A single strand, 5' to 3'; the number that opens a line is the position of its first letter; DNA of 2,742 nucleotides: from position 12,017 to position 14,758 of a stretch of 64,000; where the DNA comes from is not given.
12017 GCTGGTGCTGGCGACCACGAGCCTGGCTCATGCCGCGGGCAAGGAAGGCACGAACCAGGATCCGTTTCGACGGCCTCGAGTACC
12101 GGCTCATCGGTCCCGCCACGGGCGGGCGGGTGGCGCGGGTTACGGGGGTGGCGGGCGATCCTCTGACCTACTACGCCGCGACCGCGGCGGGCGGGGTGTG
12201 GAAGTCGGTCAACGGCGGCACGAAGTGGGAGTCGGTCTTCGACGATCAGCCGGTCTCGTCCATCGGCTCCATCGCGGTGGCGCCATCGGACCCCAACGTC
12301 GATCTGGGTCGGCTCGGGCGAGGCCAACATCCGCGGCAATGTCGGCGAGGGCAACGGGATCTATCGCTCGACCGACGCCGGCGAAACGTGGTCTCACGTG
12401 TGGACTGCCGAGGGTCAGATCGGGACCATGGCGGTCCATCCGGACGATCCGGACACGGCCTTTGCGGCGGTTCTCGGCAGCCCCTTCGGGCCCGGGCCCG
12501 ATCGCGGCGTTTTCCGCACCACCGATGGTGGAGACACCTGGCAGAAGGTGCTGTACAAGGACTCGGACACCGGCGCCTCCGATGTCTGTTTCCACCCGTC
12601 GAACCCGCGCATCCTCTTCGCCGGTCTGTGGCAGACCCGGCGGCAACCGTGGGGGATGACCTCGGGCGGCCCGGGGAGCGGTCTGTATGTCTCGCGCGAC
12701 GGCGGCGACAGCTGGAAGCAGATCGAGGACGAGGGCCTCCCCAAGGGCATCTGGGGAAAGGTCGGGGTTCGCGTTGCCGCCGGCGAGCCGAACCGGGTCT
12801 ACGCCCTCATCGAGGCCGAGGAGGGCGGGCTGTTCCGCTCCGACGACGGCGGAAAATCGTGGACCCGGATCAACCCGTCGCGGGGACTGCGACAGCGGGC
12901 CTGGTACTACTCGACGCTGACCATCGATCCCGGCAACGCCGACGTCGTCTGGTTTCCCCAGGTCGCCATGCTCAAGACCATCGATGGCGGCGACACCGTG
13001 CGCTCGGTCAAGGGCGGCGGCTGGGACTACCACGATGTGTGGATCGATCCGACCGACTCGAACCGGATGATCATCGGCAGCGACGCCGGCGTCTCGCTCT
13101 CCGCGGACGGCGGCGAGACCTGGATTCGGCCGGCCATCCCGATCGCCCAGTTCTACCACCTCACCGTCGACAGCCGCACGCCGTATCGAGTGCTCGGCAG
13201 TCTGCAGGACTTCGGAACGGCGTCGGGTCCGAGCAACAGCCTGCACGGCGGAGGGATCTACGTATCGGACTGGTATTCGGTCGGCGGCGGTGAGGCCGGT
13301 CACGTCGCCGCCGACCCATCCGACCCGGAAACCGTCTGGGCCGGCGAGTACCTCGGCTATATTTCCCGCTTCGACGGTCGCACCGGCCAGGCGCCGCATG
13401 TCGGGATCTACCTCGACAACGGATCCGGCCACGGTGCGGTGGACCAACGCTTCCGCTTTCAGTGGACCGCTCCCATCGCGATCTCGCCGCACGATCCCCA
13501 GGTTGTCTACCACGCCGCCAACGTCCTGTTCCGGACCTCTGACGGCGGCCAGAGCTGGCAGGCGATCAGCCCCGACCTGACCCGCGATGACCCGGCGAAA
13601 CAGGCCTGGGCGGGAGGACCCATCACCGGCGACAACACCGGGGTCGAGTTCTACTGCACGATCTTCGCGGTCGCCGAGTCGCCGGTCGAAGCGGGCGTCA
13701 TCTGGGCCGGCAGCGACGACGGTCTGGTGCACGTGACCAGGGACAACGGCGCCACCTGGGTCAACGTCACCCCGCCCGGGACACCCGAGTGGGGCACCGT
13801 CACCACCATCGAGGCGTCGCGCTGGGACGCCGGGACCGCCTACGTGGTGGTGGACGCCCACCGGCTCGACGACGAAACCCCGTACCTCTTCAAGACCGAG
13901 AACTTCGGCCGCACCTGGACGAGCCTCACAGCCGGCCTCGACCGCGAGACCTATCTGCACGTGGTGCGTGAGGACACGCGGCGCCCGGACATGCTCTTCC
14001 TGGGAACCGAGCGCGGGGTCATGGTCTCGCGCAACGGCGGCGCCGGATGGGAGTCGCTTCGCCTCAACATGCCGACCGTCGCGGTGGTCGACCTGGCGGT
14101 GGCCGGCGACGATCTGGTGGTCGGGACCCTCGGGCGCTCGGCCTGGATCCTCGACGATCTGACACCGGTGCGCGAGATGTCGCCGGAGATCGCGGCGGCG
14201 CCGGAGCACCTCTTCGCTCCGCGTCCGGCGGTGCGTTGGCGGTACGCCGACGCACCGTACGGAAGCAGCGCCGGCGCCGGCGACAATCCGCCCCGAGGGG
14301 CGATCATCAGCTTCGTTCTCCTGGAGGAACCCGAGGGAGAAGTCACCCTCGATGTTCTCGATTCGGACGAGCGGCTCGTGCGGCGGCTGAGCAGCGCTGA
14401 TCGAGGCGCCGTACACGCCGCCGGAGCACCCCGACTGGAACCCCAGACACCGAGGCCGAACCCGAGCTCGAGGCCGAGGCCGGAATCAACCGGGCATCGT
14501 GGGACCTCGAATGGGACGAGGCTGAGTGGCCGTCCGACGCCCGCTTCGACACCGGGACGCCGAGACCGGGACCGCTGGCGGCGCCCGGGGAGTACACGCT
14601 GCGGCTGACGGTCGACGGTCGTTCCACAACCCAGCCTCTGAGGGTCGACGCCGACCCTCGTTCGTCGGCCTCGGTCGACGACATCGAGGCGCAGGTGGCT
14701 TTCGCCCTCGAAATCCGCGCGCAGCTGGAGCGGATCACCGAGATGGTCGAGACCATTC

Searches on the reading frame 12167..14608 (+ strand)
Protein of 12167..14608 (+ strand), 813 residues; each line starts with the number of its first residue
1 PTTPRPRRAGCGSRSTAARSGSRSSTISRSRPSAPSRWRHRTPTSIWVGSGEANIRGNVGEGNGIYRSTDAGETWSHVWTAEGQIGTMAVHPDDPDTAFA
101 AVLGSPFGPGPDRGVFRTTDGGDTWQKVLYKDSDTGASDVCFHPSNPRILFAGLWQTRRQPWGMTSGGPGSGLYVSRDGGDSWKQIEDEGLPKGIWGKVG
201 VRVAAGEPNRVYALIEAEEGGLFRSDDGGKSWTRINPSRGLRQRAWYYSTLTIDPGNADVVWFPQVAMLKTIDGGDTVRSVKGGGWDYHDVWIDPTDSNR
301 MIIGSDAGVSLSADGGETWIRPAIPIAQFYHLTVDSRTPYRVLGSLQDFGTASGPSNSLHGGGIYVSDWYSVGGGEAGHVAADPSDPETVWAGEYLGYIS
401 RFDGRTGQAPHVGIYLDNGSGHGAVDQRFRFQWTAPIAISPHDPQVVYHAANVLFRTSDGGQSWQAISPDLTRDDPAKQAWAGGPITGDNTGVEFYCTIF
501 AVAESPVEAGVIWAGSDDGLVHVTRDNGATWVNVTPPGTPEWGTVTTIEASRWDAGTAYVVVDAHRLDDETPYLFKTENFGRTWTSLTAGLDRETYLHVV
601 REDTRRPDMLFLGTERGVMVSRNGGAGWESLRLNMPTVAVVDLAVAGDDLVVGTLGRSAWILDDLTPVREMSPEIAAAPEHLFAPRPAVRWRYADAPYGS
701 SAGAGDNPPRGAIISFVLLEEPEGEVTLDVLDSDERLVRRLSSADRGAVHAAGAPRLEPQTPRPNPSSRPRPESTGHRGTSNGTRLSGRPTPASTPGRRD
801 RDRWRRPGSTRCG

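Call 18: search_protein_families(library=pfam, proteins=[window:12167-14608:+], max_evalue=0.001)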
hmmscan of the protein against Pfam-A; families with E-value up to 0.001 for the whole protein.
window:12167-14608:+ (813 aa): 3 families
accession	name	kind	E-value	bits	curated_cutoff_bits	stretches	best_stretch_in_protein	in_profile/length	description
PF15902.12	Sortilin-Vps10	-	2.7e-27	96.1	33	3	65-189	3-115/446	Sortilin, neurotensin receptor 3,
PF02012.26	BNR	-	5e-10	38.3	27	0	66-77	1-12/12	BNR/Asp-box repeat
PF15899.11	BNR_6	-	8.3e-06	25.8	27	0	222-235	1-14/14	BNR-Asp box repeat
